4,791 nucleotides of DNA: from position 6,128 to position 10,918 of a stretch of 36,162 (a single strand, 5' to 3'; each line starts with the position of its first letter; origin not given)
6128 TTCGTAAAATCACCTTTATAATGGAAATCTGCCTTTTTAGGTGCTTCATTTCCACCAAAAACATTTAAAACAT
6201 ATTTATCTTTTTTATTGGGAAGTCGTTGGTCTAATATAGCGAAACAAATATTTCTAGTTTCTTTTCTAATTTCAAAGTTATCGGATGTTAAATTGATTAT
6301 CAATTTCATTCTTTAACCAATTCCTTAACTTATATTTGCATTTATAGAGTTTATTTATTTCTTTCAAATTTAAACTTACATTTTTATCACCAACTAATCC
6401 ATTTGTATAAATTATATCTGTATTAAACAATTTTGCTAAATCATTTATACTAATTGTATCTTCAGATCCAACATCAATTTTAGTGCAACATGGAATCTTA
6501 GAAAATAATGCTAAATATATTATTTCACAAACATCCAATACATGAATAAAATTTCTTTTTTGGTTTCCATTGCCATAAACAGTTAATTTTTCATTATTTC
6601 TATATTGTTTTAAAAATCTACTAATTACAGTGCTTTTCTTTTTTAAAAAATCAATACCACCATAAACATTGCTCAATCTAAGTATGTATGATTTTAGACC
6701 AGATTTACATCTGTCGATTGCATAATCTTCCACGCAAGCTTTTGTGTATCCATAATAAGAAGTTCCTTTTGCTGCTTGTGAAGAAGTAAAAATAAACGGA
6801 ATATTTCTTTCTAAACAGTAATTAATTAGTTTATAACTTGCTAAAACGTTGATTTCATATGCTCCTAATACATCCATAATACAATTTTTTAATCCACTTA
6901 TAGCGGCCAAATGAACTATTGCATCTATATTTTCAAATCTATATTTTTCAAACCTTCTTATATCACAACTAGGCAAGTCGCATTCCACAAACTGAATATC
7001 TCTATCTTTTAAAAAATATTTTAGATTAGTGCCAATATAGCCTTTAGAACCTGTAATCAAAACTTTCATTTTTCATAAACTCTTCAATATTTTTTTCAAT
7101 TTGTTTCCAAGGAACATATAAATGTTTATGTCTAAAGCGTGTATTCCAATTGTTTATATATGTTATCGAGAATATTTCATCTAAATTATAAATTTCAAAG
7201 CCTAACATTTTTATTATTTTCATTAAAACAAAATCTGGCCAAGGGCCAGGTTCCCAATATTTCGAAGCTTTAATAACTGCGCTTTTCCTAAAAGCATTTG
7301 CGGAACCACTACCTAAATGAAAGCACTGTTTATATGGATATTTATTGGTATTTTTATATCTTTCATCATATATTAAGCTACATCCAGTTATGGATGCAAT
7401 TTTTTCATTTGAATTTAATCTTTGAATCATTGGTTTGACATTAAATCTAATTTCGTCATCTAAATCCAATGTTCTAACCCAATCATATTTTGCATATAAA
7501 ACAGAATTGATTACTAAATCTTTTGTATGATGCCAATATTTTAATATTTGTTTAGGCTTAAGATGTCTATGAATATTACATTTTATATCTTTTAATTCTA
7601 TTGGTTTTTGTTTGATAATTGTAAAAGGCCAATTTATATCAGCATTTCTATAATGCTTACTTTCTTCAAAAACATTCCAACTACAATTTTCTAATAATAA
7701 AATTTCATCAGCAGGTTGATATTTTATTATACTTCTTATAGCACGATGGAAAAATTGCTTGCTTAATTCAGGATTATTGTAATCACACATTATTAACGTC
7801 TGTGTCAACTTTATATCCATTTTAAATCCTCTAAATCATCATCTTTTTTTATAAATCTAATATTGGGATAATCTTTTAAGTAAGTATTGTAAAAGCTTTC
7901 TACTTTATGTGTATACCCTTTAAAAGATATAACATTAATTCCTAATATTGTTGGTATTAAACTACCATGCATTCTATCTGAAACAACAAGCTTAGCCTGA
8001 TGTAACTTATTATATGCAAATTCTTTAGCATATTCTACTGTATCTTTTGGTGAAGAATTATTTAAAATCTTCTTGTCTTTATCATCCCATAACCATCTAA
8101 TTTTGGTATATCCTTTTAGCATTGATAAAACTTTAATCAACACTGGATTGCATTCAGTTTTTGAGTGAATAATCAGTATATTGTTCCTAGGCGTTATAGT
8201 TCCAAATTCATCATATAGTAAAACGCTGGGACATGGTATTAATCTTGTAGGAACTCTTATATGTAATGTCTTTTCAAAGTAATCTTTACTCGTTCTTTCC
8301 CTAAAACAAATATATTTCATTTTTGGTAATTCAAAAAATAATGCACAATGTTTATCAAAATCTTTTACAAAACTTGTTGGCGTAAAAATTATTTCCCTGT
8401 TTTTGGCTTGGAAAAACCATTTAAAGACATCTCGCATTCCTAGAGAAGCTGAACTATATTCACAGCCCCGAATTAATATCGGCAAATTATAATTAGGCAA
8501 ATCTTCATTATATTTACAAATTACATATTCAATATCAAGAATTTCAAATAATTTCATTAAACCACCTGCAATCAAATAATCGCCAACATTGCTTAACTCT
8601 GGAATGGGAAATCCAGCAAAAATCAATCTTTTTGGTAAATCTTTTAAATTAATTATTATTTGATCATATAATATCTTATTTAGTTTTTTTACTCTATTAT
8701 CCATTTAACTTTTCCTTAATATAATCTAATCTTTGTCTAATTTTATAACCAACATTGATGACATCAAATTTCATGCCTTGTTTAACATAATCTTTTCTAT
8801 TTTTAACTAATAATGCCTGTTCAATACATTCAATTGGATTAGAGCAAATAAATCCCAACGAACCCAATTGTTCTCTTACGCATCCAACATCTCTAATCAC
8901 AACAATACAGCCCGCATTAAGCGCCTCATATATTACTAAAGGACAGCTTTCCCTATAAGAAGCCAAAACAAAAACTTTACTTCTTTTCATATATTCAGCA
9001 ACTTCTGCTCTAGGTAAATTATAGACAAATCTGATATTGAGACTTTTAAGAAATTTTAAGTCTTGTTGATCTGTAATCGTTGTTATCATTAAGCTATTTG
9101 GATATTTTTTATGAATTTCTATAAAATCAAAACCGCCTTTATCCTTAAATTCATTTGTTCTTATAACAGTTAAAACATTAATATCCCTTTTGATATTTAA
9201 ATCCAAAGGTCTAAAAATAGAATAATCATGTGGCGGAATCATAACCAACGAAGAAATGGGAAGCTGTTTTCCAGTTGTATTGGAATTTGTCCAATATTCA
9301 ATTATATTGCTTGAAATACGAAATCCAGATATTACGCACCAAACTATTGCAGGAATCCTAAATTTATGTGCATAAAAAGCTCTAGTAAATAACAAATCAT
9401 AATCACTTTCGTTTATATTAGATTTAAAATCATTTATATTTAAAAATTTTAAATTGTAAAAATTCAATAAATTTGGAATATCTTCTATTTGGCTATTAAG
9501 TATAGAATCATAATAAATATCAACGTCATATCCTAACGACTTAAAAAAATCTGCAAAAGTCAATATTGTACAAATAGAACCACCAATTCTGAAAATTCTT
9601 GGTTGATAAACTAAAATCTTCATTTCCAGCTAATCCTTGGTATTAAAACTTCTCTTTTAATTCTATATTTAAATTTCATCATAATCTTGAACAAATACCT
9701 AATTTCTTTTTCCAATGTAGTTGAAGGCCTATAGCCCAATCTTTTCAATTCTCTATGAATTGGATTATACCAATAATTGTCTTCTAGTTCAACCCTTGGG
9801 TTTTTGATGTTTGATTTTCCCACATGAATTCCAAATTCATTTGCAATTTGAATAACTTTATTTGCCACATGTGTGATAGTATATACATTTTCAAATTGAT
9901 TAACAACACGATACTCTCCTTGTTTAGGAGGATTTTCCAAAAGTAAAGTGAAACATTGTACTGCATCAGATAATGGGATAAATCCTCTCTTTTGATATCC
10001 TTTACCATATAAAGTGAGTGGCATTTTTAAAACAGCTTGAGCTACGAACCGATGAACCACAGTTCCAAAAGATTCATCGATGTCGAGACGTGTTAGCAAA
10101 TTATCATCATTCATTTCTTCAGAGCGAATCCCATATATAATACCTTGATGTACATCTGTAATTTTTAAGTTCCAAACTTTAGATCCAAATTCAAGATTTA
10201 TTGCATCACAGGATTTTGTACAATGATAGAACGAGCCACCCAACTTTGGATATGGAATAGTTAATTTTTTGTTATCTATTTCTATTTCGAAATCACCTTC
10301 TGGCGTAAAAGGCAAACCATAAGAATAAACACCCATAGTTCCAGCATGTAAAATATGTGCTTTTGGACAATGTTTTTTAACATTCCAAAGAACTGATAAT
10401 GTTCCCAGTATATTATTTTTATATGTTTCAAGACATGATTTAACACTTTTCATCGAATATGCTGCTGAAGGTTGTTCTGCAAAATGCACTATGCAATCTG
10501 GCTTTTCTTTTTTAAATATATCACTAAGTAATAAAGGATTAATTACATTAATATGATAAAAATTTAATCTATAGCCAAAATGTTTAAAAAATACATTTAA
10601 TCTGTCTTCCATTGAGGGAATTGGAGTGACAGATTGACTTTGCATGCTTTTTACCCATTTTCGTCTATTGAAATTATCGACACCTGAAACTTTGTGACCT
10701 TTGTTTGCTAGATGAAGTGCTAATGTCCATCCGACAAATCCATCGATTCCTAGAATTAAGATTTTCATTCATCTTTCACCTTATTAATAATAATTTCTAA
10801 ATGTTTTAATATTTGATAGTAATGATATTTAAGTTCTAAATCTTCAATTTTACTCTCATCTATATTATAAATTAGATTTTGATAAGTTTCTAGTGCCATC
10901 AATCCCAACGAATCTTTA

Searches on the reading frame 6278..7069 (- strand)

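Call 66: search_protein_families(library=phrogs, proteins=[window:6278-7069:-], max_evalue=0.001)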
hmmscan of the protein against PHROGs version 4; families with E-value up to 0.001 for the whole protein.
window:6278-7069:- (263 aa): 1 family
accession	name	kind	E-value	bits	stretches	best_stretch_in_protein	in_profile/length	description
phrog_540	-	DNA, RNA and nucleotide metabolism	5.5e-44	151.7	1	1-256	293-591/715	nucleotide-sugar epimerase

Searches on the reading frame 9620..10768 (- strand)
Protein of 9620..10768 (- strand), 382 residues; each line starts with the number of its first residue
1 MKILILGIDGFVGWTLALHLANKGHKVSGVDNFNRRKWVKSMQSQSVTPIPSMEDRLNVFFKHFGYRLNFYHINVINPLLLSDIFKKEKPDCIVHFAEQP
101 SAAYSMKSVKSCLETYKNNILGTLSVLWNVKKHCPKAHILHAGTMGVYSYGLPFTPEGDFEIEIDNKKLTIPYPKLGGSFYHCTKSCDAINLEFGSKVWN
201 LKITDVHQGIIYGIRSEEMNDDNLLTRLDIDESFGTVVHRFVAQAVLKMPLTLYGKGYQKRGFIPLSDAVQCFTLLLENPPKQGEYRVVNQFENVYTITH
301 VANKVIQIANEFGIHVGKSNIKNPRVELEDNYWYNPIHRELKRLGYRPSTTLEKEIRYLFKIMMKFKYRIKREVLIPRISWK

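Call 66: search_protein_families(library=phrogs, proteins=[window:9620-10768:-], max_evalue=0.001)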
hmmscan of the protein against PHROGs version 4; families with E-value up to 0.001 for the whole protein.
window:9620-10768:- (382 aa): 1 family
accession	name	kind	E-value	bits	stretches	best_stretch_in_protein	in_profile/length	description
phrog_540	-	DNA, RNA and nucleotide metabolism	1.4e-25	90.8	2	1-149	293-411/715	nucleotide-sugar epimerase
